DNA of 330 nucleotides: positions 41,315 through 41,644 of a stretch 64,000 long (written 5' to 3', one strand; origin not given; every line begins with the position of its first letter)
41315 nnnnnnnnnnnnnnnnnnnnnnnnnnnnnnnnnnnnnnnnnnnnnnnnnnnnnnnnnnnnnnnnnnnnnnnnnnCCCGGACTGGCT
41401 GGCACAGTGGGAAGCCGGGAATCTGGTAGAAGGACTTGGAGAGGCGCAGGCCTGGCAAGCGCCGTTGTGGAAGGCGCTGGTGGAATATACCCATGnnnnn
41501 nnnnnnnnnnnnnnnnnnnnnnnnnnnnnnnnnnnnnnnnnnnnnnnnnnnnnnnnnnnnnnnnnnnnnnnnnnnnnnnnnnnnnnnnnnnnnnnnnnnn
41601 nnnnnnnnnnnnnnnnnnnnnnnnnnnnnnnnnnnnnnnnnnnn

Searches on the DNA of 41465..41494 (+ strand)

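Call 19: search_dna_similar(query=window:41465-41494:+, collection=ecoli_genomes, mode=near, max_evalue=10, max_rows=2)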
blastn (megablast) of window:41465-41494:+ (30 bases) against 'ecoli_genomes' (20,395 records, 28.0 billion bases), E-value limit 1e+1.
Records with a match: 2804; places in all: 2804; records where one place covers at least 80% of the query: 2804.
Genomes with a match: 2804 of 5426; with a place that covers at least 80% of the query: 2804. Places per genome that has any: lowest 1, median 1, highest 1. On chromosomes: 2804 places; on plasmids: 0.
Best place of each record, by identity: >=99% 2804.
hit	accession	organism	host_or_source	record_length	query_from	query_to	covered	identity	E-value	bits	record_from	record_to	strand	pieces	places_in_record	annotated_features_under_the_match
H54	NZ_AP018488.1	Escherichia coli O157:H7 strain PV15-279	Homo sapiens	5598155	1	30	100%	100.0%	1e-6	57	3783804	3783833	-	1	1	recC: exodeoxyribonuclease V subunit gamma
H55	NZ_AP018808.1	Escherichia coli strain E2865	Bos taurus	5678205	1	30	100%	100.0%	1e-6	57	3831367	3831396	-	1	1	recC: exodeoxyribonuclease V subunit gamma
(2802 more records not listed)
